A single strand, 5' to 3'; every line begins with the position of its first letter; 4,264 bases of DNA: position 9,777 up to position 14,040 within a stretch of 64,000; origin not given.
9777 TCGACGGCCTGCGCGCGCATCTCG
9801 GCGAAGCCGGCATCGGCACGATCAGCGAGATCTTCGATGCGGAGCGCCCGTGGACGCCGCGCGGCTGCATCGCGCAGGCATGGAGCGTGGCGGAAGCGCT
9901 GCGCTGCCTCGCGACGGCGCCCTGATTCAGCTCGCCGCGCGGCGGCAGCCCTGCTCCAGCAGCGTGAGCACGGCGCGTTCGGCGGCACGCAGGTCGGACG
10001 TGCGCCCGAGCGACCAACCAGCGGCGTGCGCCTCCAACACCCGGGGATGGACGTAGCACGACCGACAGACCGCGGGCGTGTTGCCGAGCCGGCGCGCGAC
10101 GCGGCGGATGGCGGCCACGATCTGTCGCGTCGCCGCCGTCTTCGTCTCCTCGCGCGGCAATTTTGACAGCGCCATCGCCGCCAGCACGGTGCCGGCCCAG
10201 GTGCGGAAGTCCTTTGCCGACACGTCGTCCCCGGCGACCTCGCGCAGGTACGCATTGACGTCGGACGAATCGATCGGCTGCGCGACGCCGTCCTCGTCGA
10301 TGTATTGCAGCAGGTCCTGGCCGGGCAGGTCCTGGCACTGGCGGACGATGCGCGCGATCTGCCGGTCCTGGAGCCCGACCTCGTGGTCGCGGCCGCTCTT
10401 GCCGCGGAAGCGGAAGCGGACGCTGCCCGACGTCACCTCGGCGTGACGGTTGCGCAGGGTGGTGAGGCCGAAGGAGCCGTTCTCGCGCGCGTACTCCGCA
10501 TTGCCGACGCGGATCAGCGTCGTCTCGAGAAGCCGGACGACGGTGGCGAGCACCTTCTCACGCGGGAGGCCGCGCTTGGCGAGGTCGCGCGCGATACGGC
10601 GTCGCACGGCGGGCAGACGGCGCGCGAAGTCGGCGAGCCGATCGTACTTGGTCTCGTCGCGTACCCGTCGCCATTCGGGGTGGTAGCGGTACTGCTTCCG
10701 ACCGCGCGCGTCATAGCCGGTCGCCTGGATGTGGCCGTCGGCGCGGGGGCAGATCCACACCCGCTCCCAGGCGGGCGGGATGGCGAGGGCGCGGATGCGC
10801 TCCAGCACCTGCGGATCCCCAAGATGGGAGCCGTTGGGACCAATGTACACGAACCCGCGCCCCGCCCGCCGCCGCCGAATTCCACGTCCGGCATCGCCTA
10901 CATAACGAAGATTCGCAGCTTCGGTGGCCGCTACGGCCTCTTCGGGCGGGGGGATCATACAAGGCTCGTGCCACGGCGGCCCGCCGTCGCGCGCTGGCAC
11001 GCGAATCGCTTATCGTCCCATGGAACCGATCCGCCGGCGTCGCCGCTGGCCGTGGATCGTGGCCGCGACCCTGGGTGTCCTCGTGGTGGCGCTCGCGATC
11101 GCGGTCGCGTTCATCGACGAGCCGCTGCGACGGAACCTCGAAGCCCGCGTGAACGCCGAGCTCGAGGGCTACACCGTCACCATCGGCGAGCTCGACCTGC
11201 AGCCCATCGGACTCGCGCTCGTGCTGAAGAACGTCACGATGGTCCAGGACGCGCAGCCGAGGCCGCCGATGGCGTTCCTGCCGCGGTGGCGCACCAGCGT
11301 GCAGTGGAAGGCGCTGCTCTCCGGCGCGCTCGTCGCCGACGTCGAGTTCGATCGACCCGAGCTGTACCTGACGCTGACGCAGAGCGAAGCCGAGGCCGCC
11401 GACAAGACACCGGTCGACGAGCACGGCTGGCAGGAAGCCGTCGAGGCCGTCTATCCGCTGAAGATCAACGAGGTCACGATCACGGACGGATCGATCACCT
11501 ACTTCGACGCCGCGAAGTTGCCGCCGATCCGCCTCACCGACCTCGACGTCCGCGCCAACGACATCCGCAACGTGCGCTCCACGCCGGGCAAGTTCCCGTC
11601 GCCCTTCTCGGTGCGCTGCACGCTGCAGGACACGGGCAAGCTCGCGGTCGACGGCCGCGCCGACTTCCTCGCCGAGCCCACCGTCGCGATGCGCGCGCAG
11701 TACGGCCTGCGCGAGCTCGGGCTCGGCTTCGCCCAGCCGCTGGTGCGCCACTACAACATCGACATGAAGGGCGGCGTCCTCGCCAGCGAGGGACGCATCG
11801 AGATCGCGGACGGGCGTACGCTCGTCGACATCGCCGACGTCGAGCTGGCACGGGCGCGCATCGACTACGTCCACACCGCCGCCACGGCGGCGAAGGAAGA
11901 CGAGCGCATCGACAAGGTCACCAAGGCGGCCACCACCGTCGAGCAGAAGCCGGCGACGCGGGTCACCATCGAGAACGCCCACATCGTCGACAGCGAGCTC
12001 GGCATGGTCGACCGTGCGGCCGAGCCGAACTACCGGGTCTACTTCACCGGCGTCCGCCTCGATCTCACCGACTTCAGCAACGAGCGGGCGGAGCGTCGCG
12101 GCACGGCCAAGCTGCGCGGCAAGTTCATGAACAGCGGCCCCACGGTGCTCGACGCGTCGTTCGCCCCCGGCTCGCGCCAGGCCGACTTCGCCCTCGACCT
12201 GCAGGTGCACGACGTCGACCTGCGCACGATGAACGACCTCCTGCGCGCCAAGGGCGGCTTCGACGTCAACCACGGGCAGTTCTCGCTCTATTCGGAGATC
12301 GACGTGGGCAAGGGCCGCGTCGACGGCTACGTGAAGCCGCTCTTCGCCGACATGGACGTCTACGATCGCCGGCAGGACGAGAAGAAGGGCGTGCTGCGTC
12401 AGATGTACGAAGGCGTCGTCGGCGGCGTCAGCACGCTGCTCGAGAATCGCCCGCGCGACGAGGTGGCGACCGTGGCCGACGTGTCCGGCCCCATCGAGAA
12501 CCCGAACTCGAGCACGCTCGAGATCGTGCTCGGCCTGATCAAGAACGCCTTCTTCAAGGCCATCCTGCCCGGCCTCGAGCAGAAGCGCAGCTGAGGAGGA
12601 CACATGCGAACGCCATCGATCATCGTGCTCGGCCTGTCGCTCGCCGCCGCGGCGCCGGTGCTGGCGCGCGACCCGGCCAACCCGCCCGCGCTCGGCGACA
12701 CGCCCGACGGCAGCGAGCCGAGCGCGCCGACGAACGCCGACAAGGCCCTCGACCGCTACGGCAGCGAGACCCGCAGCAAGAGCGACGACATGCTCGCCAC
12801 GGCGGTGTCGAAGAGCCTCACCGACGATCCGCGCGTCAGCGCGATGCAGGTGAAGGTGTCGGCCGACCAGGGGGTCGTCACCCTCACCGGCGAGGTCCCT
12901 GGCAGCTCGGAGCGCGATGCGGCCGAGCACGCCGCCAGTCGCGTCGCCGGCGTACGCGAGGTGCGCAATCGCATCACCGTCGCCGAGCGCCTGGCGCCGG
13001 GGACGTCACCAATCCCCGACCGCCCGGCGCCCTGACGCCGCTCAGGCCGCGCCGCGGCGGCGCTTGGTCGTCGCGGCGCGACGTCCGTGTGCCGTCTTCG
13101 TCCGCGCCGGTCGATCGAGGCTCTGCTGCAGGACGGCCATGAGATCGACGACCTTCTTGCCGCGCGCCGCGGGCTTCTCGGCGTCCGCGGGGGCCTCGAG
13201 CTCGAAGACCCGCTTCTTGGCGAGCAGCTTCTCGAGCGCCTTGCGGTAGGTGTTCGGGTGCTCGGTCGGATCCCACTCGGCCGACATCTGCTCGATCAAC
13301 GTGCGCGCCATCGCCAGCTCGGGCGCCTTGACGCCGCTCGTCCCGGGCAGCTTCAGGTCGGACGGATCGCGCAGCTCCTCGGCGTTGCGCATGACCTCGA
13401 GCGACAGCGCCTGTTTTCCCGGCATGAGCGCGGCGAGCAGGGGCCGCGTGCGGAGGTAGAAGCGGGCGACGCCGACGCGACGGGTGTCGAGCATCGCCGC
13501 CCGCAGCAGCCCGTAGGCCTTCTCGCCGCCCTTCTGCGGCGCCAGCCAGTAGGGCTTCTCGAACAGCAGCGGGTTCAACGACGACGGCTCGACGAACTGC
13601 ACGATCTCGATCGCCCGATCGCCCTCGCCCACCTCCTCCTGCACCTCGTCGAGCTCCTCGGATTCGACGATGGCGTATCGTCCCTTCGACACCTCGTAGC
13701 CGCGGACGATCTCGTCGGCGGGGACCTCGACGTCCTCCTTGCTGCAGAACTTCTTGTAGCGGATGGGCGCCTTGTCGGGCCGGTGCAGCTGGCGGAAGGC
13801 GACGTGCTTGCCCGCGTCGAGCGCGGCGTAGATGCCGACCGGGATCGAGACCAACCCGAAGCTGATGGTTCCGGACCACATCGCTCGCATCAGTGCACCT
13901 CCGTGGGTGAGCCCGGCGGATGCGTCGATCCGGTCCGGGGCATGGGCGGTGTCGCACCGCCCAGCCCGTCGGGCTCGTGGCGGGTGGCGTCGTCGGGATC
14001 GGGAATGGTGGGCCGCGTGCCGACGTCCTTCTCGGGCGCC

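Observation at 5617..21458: Split trehalose (TreY/TreZ) pathway with each half preceded by a paralogous orphan receiver gene; debrancher is GH133-type rather than GlgX/TreX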

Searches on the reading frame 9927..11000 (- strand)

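Call 5: search_protein_families(library=pfam, proteins=[window:9927-11000:-])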
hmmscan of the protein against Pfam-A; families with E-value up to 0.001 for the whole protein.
window:9927-11000:- (357 aa): 2 families
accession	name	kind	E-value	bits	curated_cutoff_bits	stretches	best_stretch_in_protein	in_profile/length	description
PF01028.25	Topoisom_I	-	6.5e-39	134.1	23.7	1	110-320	4-205/228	Eukaryotic DNA topoisomerase I, catalytic core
PF21338.2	Top1B_N_bact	-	3.2e-24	84.8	27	1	49-97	1-49/49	Bacterial DNA topoisomerase IB, N-terminal domain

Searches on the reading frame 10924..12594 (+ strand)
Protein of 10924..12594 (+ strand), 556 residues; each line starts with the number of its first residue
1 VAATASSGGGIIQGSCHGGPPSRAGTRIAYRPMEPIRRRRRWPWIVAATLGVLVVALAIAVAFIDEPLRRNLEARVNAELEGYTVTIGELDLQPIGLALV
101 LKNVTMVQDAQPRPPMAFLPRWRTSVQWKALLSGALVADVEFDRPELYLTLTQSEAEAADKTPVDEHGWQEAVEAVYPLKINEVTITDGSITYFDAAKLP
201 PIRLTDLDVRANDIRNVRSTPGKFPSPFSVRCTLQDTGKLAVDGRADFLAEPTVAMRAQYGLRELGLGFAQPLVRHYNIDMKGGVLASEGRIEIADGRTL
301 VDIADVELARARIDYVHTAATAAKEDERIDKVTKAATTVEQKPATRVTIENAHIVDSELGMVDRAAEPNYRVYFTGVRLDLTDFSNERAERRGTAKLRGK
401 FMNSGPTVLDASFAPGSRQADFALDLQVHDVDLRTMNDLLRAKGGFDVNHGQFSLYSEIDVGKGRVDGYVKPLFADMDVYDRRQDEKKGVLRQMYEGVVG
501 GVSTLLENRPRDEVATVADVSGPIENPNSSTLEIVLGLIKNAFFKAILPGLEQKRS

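Call 5: search_protein_families(library=pfam, proteins=[window:10924-12594:+])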
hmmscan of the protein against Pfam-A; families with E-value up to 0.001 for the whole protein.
window:10924-12594:+ (556 aa): 1 family
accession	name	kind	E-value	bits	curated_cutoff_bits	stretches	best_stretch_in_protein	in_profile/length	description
PF05359.17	DUF748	-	1.3e-33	116.6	50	3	35-219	7-192/1037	Domain of Unknown Function (DUF748)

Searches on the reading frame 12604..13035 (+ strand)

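Call 5: search_protein_families(library=pfam, proteins=[window:12604-13035:+])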
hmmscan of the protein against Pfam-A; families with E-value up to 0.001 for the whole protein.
window:12604-13035:+ (143 aa): 1 family
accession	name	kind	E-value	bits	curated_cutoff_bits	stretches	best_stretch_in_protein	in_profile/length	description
PF04972.22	BON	-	4.1e-18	65.9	27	1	60-127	1-68/69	BON domain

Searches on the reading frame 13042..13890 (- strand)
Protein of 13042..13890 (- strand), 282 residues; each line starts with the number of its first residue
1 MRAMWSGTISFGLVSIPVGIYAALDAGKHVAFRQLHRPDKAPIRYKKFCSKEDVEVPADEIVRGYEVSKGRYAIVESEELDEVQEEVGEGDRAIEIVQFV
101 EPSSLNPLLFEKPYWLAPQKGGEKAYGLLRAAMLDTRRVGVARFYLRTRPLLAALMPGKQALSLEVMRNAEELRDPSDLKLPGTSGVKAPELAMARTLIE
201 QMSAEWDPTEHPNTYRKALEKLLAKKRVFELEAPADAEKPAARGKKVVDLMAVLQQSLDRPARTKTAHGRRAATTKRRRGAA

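Call 5: search_protein_families(library=pfam, proteins=[window:13042-13890:-])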
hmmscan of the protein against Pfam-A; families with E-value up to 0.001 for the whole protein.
window:13042-13890:- (282 aa): 1 family
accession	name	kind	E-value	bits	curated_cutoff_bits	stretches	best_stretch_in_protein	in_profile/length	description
PF02735.22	Ku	-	8.6e-42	143.6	25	1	10-178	1-176/190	Ku70/Ku80 beta-barrel domain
